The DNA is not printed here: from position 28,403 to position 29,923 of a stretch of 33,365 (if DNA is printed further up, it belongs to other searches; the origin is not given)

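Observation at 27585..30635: HAD-IIA phosphatase / DHH-DHHA1 phosphoesterase / secreted beta-helix triad welded into a glycerophosphodiester importer operon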

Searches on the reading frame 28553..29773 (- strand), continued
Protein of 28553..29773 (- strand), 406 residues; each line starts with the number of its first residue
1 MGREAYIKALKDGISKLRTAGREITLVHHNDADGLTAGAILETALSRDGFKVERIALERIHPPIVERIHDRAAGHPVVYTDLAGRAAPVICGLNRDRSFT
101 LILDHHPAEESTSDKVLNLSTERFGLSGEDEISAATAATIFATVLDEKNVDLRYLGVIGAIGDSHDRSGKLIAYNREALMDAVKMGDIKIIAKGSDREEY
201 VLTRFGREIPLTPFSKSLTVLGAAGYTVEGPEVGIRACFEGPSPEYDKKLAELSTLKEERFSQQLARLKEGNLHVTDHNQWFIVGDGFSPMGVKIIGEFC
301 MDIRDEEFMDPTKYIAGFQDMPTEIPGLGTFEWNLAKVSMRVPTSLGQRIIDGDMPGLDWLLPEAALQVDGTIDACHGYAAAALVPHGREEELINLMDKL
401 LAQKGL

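Call 17: find_related_loci(query=A1, collection=genome_contigs, flank=10000)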
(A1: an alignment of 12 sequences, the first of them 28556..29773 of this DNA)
Query A1 (406 aa) in genome_contigs; peptide patterns used: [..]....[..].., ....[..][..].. (x = any residue, [..] = any of these).
276 stretches matched a pattern; 143 encode a relative of the query (tblastn E <= 1e-3); the best 80 are kept; 80 distinct loci.
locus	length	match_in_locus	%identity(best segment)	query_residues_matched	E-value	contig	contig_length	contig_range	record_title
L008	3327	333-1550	91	1-406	0e+0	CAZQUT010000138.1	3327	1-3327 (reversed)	MAG TPA_asm: uncultured Thermotogae bacterium isolate SRP191223_co2_124 genome assembly, contig: NODE_40258_length_3327_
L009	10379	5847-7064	86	1-406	0e+0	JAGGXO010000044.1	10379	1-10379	MAG: Candidatus Bipolaricaulota bacterium isolate AUK154 PB_MBMC_108_c_000000000178, whole genome shotgun sequence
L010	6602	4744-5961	90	1-406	0e+0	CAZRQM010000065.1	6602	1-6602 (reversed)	MAG TPA_asm: uncultured Thermotogae bacterium isolate SRP178699_co1_617 genome assembly, contig: NODE_16849_length_6602_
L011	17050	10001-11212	89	1-404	0e+0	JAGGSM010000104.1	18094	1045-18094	MAG: Candidatus Bipolaricaulota bacterium isolate AUK022 PB_MANV_022_c_000000000165, whole genome shotgun sequence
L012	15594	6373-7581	85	1-403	0e+0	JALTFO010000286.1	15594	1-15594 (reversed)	MAG: Candidatus Bipolaricaulota bacterium isolate S014_metabat2_scaf2bin.116 S014_NODE_790_length_15594_cov_2.519752, wh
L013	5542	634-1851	77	1-406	0e+0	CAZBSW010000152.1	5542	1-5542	MAG TPA_asm: uncultured Thermotogae bacterium isolate SRP323688_co1_249 genome assembly, contig: NODE_20144_length_5542_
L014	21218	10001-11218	78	1-406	0e+0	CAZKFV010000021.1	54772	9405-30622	MAG TPA_asm: uncultured Thermotogae bacterium isolate SRP067234_co1_261 genome assembly, contig: k99_324924, whole genom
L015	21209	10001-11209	89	1-403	0e+0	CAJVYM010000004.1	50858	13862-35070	TPA_asm: uncultured bacterium isolate DRR093004_bin.53_MetaBAT_v2.12.1_MAG genome assembly, contig: NODE_376_length_5085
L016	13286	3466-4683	78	1-406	0e+0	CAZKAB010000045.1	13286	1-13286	MAG TPA_asm: uncultured Thermotogae bacterium isolate binchicken_co129_685 genome assembly, contig: NODE_14349_length_13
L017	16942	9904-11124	68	1-406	0e+0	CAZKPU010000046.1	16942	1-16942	MAG TPA_asm: uncultured Thermotogae bacterium isolate binchicken_co42_504 genome assembly, contig: NODE_4633_length_1694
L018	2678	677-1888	64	1-404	0e+0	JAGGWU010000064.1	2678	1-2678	MAG: Candidatus Bipolaricaulota bacterium isolate AUK134 PB_MBMC_088_c_000000000146, whole genome shotgun sequence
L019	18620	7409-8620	62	1-404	8e-171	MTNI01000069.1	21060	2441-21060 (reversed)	MAG: Candidatus Acetothermia bacterium JdFR-47 JGI24020J35080_1000757, whole genome shotgun sequence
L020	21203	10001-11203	59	1-401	9e-163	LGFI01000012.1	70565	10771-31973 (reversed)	MAG: Acetothermia bacterium 64_32 S_OP1_64_33_11, whole genome shotgun sequence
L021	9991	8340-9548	62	1-404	6e-161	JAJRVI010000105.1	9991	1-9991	MAG: Candidatus Neomarinimicrobiota bacterium isolate Dive96_bin10.340 k141_2743831, whole genome shotgun sequence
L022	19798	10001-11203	60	1-401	5e-159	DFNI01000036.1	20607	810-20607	MAG TPA_asm: Acetothermia bacterium UBA3571 UBA3571_contig_247, whole genome shotgun sequence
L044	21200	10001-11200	52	1-404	1e-136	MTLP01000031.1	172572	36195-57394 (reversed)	MAG: Thermococcus sp. JdFR-02 JGI24019J35510_1000020, whole genome shotgun sequence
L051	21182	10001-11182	49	1-398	4e-122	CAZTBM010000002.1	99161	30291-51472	MAG TPA_asm: uncultured Desulfurococcales archaeon isolate SRP141552_co1_235 genome assembly, contig: NODE_57_length_991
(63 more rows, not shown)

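Call 18: search_solved_structures(query=A1, max_evalue=1, show_alignments=2)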
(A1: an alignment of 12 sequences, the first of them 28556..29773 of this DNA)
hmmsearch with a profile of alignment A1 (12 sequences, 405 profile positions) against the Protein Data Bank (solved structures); distinct sequences matched with E-value up to 1: 12.
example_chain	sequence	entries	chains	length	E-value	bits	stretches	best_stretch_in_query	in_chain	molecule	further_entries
5x4h_A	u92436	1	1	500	1.3e-30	109.6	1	1-193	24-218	Uncharacterized protein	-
5x4i_A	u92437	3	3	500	1.8e-29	105.8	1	1-193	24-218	Uncharacterized protein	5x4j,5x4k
5ghr_A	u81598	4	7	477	5e-26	94.5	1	1-192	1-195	SsDNA-specific exonuclease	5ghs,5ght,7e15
7bhi_A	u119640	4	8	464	1e-20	77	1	14-192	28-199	Conserved protein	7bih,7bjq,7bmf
7ykv_A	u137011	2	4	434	5.4e-17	64.7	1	2-192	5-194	archaeal nuclease RecJ2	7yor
6tvv_A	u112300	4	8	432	8.1e-17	64.2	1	2-192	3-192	MjaRecJ | nuclease RecJ2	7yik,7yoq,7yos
8a8k_A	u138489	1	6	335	0.0028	19.5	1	19-129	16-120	PAP phosphatase from Methanothermococcus thermolithotrophicus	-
1ir6_A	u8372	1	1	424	0.075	14.9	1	10-111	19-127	exonuclease RecJ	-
2zxo_A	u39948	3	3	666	0.17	13.7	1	10-111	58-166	Single-stranded DNA specific exonuclease RecJ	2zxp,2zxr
7ase_V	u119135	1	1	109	0.19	13.5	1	170-250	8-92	Protein translation factor SUI1 homolog, putative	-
8y30_A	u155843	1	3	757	0.33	12.7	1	7-163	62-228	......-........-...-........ exonuclease RecJ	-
5yh1_A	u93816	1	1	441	0.93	11.3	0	16-46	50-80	Member of s1p family of ribosomal proteins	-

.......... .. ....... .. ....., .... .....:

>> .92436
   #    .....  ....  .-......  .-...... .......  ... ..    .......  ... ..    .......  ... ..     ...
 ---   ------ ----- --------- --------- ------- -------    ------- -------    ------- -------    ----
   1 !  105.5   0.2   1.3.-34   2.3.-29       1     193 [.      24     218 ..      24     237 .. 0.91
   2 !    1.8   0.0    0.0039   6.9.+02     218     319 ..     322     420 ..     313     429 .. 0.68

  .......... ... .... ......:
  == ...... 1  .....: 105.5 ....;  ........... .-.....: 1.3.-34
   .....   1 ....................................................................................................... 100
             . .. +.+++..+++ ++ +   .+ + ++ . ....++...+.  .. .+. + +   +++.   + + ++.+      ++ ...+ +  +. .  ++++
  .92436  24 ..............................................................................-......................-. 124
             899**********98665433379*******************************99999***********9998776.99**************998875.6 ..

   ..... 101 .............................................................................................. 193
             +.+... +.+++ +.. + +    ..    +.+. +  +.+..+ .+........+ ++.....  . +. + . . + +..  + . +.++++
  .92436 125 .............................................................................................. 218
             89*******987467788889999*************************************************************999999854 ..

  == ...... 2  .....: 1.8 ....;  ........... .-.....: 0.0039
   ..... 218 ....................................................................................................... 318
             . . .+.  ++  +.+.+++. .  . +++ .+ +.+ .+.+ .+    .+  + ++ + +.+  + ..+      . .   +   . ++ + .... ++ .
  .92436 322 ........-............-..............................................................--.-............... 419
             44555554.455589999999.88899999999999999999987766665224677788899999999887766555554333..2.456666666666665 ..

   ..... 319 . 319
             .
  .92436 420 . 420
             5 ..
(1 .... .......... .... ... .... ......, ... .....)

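Call 33: predict_structure(alignment_id=A2)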
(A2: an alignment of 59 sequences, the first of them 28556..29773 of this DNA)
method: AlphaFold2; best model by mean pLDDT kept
length: 406 residues; sequences in the alignment: 59
mean_pLDDT: 94.6   pTM: 0.92
mean pLDDT of the five models: 94.6, 94.2, 94.2, 93.7, 93.6
residues with pLDDT >= 90: 363; 70-90: 38; 50-70: 5; < 50: 0
segments of 3 or more residues with pLDDT < 50: none
pLDDT, mean of each block of 10 residues (from residue 1): 95 98 97 98 99 93 94 96 92 96 93 96 89 98 98 99 93 98 98 90 97 97 93 98 97 97 97 97 95 94 96 97 92 94 95 91 91 75 93 98 82
secondary structure, 60 per line:
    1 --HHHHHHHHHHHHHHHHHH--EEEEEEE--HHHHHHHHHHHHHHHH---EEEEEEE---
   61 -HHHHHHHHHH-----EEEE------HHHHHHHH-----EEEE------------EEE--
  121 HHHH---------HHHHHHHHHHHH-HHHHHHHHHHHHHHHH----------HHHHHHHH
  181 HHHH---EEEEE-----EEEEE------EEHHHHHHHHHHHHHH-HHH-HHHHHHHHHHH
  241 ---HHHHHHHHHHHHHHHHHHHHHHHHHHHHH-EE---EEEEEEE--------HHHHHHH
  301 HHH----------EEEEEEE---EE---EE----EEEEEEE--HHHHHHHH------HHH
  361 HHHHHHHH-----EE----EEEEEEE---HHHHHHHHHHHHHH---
elements in order: H3-20 E23-29 H32-47 E51-57 H62-71 E77-80 H87-94 E100-103 E116-118 H121-124 H134-145 H147-162 H173-184 E188-192 E198-202 H211-224 H230-240 H244-272 E279-285 H294-303 E314-320 E335-341 H344-351 H358-368 E380-386 H390-403

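Call 37: fold_search(model_id=the predicted structure, library=pdb)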
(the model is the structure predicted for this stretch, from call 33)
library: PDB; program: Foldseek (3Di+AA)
matches with E <= 10: 1162; with E <= 0.001: 69
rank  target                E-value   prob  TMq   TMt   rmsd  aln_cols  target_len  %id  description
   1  5x4h                  6.0e-26  1.00  0.83  0.72   3.5       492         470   19  The crystal structure of Pyrococcus furiosus RecJ (wild-type) (released 2018-02-14)
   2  5ght                  2.5e-25  1.00  0.54  0.48  11.4       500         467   18  DNA replication protein (released 2016-10-12)
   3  7e15_A                5.6e-25  1.00  0.60  0.54   7.1       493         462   17  Protein ternary complex working for DNA replication initiation (released 2021-10-06)
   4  5x4j                  9.6e-25  1.00  0.82  0.72   3.5       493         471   19  The crystal structure of Pyrococcus furiosus RecJ (Zn-soaking) (released 2018-02-14)
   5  7e15_D                1.5e-24  1.00  0.60  0.54   6.9       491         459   17  Protein ternary complex working for DNA replication initiation (released 2021-10-06)
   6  5x4i                  2.3e-24  1.00  0.82  0.72   3.7       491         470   20  Pyrococcus furiosus RecJ (D83A, Mn-soaking) (released 2018-02-14)
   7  7bih_B                7.2e-24  1.00  0.73  0.67   5.1       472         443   19  Crystal structure of RecJ-Cdc45 from Methanothermobacter Thermoautotrophicus in the closed state. (released 2022-07-27)
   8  7bih_A                4.6e-23  1.00  0.74  0.69   5.0       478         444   19  Crystal structure of RecJ-Cdc45 from Methanothermobacter Thermoautotrophicus in the closed state. (released 2022-07-27)
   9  5ghr_A                9.8e-23  1.00  0.60  0.55   6.4       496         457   16  DNA replication protein (released 2016-10-12)
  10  7bhi_A                1.0e-22  1.00  0.70  0.65   5.6       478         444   19  Crystal structure of RecJ-Cdc45 from Methanothermobacter Thermoautotrophicus (released 2022-07-20)
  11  7bhi_B                3.4e-22  1.00  0.69  0.65   5.5       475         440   18  Crystal structure of RecJ-Cdc45 from Methanothermobacter Thermoautotrophicus (released 2022-07-20)
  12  7bjq_A                3.6e-22  1.00  0.67  0.62   6.0       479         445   18  Crystal structure of RecJCdc45 from Methanothermobacter thermoautotroficus in complex with ssDNA (released 2022-07-27)
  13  5ghs_A                1.1e-21  1.00  0.60  0.55   6.7       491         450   17  DNA replication protein (released 2016-10-12)
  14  7ykv_A                1.8e-20  1.00  0.73  0.69   4.5       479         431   18  The structure of archaeal nuclease RecJ2 from Methanocaldococcus jannaschii (released 2023-07-26)
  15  7ykv_B                1.8e-20  1.00  0.62  0.59   6.4       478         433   17  The structure of archaeal nuclease RecJ2 from Methanocaldococcus jannaschii (released 2023-07-26)
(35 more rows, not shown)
